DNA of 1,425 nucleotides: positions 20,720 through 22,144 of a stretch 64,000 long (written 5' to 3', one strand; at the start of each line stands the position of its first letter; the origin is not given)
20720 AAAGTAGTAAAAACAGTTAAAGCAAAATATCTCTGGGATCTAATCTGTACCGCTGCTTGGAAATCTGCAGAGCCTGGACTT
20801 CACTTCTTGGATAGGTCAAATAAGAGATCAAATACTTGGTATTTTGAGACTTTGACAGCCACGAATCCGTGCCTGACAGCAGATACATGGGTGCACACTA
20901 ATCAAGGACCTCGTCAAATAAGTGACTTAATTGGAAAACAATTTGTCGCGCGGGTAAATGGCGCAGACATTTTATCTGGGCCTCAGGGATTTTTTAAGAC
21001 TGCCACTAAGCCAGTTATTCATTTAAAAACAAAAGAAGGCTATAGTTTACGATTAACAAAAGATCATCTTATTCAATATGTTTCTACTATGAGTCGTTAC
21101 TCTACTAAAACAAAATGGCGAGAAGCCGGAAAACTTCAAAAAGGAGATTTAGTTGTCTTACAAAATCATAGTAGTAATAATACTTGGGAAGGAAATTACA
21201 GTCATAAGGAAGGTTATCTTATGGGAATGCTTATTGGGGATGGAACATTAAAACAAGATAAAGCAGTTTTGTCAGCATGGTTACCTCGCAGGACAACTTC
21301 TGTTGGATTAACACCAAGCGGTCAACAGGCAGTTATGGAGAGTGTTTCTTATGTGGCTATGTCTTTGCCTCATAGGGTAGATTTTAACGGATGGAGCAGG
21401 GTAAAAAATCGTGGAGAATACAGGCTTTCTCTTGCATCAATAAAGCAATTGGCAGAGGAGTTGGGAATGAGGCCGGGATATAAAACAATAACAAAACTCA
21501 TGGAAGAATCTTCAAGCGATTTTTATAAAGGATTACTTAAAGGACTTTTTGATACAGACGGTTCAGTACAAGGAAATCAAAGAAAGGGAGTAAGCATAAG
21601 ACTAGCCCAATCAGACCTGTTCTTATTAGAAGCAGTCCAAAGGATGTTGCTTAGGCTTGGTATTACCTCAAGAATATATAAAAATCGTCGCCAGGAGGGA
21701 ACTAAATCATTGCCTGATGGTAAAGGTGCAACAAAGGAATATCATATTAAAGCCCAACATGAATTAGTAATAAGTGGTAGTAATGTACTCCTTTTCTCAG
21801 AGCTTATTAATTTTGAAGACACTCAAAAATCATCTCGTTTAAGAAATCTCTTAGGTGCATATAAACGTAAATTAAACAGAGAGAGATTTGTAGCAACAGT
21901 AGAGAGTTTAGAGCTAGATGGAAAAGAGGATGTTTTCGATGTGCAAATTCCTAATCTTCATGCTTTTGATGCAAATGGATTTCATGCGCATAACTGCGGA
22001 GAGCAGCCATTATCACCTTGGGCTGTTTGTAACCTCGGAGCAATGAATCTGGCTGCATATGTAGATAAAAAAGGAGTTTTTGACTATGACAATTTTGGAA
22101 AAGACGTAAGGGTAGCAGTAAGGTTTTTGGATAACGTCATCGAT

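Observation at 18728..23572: Class II RNR (NrdJ) carrying two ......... inteins, one splitting the catalytic NPCGE motif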

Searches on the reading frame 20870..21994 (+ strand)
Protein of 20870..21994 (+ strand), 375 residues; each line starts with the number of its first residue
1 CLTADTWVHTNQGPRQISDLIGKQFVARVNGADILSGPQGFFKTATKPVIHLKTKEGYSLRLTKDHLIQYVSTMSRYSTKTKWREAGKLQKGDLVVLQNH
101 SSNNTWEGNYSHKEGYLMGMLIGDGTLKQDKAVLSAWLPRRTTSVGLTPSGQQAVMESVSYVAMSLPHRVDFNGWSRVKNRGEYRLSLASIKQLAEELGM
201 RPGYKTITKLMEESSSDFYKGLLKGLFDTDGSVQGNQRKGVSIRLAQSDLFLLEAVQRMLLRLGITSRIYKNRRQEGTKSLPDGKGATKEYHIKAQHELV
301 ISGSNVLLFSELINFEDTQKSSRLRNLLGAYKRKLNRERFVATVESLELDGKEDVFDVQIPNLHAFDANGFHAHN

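Call 5: search_protein_families(library=ncbifam, proteins=[window:20870-21994:+], max_evalue=0.01)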
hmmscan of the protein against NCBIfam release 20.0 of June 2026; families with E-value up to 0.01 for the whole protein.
window:20870-21994:+ (375 aa): 7 families
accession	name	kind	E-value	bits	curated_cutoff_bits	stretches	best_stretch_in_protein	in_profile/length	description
NF006207.0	PRK08332.1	equivalog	6.9e-26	89.9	2400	1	30-375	929-1241/1684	vitamin B12-dependent ribonucleotide reductase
NF005852.0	PRK07773.1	equivalog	5e-16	58.2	780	1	1-276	398-671/886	replicative DNA helicase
NF038098.1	GyrA_w_intein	exception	1.2e-14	53.3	1850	1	39-276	164-393/1232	intein-containing DNA gyrase subunit A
NF007072.0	PRK09519.1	equivalog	3.2e-08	32.4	1024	1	41-313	299-554/790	intein-containing recombinase RecA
TIGR01445.1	intein_Nterm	domain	1.1e-07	32.7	24.5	1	1-67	1-80/83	intein N-terminal splicing region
NF011418.0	PRK14845.1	equivalog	6.2e-07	27.6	756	1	206-330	217-314/1049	translation initiation factor IF-2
NF011491.0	PRK14898.1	equivalog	1.6e-05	23.2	783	1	176-279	294-385/860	DNA-directed RNA polymerase subunit A''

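Call 6: search_protein_families(library=pfam, proteins=[window:20870-21994:+], max_evalue=0.1)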
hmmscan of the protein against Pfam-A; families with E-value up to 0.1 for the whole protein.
window:20870-21994:+ (375 aa): 6 families
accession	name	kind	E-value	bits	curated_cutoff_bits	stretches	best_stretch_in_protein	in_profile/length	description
PF14528.11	LAGLIDADG_3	-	3.5e-24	85.3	22.5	1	218-313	2-81/82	LAGLIDADG-like domain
PF14890.11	Intein_splicing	-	2.2e-10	41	35.8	1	40-375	40-155/155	Intein splicing domain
PF01079.26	Hint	-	0.00014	22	29.7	1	1-103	13-122/213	Hint module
PF05204.19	Hom_end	-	0.00032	21.2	21.1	0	108-172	9-62/110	Homing endonuclease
PF18755.6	RAMA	-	0.056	13.8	35.2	0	112-193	15-99/107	Restriction Enzyme Adenine Methylase Associated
PF24144.1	Phage_tudor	-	0.089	13.2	27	0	87-124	4-42/90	Phage tudor domain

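Call 8: search_solved_structures(query=window:20870-21994:+, max_evalue=0.01, show_alignments=2)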
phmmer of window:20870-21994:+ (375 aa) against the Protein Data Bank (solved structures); distinct sequences matched with E-value up to 0.01: 1.
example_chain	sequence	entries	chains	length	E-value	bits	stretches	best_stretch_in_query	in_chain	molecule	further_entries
4o1r_A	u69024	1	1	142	0.00096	21.5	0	343-375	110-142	Replicative DNA helicase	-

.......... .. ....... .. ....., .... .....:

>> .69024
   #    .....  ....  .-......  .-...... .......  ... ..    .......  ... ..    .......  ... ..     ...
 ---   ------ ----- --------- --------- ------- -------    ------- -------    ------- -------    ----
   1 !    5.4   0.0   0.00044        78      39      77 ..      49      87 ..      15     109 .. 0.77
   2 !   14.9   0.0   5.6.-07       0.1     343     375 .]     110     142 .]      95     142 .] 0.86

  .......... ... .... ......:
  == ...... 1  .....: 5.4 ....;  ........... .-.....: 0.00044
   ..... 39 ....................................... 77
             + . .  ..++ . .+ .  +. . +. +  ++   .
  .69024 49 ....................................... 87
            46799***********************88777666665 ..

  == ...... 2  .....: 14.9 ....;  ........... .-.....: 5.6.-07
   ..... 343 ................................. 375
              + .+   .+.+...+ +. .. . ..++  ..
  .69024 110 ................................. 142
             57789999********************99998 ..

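Call 58: predict_structure(alignment_id=A2)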
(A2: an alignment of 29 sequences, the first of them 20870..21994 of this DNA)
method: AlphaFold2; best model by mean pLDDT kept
length: 375 residues; sequences in the alignment: 29
mean_pLDDT: 92.0   pTM: 0.90
mean pLDDT of the five models: 92.0, 91.7, 91.1, 90.7, 90.1
residues with pLDDT >= 90: 290; 70-90: 72; 50-70: 8; < 50: 5
segments of 3 or more residues with pLDDT < 50: 143-147
pLDDT, mean of each block of 10 residues (from residue 1): 97 97 97 96 97 98 97 91 97 97 93 96 93 85 50 88 78 83 88 95 93 96 97 87 95 97 97 91 89 94 95 95 92 85 97 97 95 95
secondary structure, 60 per line:
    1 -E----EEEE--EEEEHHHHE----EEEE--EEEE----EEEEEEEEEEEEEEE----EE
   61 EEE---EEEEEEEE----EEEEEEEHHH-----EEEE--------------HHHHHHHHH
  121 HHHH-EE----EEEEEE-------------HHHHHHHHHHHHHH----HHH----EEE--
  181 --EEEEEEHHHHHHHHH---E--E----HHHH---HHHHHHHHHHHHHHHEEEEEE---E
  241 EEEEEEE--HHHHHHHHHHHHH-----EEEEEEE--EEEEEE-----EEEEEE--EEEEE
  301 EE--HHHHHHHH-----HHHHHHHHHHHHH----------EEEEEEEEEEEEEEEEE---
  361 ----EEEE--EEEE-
elements in order: E7-10 E13-16 H17-20 E26-29 E32-35 E40-54 E59-63 E67-74 E79-85 E94-97 H112-124 E132-137 H151-164 E176-178 E183-188 H189-197 H209-212 H216-230 E231-236 E240-247 H250-262 E268-274 E277-282 E288-293 E296-302 H305-312 H318-330 E341-357 E365-368 E371-374

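Call 61: fold_search(model_id=the predicted structure, library=pdb)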
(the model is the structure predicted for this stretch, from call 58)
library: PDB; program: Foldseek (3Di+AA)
matches with E <= 10: 841; with E <= 0.001: 72
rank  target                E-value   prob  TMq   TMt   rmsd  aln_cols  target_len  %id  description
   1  7qsu                  2.0e-18  1.00  0.63  0.65   5.9       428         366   16  Crystal structure of homing endonuclease-associated TliVMA intein (C1A, d333-339) (released 2022-03-30)
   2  7qss                  1.0e-15  1.00  0.61  0.54  10.3       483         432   15  Crystal structure of homing endonuclease-associated TliVMA intein (C1A) (released 2022-03-30)
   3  1dq3                  1.9e-14  1.00  0.62  0.53   6.1       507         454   13  CRYSTAL STRUCTURE OF AN ARCHAEAL INTEIN-ENCODED HOMING ENDONUCLEASE PI-PFUI (released 2000-07-05)
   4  1vde_A                7.4e-14  1.00  0.58  0.52   7.6       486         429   12  PI-SCEI, A HOMING ENDONUCLEASE WITH PROTEIN SPLICING ACTIVITY (released 1998-04-08)
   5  1ef0_A                9.3e-14  1.00  0.56  0.50   8.7       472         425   12  CRYSTAL STRUCTURE OF PI-SCEI MINIPRECURSOR (released 2000-06-07)
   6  7qst                  2.1e-13  1.00  0.57  0.59  12.1       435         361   12  Crystal structure of homing endonuclease-associated PhoVMA intein (C1A) (released 2022-03-30)
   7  1vde_B                3.6e-13  1.00  0.59  0.53   6.3       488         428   12  PI-SCEI, A HOMING ENDONUCLEASE WITH PROTEIN SPLICING ACTIVITY (released 1998-04-08)
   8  1um2_B                3.8e-13  1.00  0.59  0.54   7.4       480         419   13  Crystal Structure of the Vma1-Derived Endonuclease with the Ligated Extein Segment (released 2004-09-22)
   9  1dfa                  4.5e-13  1.00  0.58  0.54   7.2       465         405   13  CRYSTAL STRUCTURE OF PI-SCEI IN C2 SPACE GROUP (released 1999-12-08)
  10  1jva_B                4.4e-12  1.00  0.56  0.50   7.9       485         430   12  CRYSTAL STRUCTURE OF THE VMA1-DERIVED ENDONUCLEASE BEARING THE N AND C EXTEIN PROPEPTIDES (released 2002-08-29)
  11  1lwt_A                5.2e-12  1.00  0.55  0.47  10.4       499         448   13  Crystal structure of the intein homing endonuclease PI-SceI bound to its substrate DNA (Ca2+ free) (released 2002-09-27)
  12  1lws_A                1.3e-11  1.00  0.56  0.50   8.7       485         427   12  Crystal structure of the intein homing endonuclease PI-SceI bound to its recognition sequence (released 2002-09-27)
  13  1jva_A                3.2e-11  1.00  0.56  0.50   7.8       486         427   12  CRYSTAL STRUCTURE OF THE VMA1-DERIVED ENDONUCLEASE BEARING THE N AND C EXTEIN PROPEPTIDES (released 2002-08-29)
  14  1um2_A                2.5e-10  1.00  0.57  0.52   7.1       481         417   12  Crystal Structure of the Vma1-Derived Endonuclease with the Ligated Extein Segment (released 2004-09-22)
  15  1ef0_B                9.5e-10  1.00  0.54  0.52   9.1       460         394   13  CRYSTAL STRUCTURE OF PI-SCEI MINIPRECURSOR (released 2000-06-07)
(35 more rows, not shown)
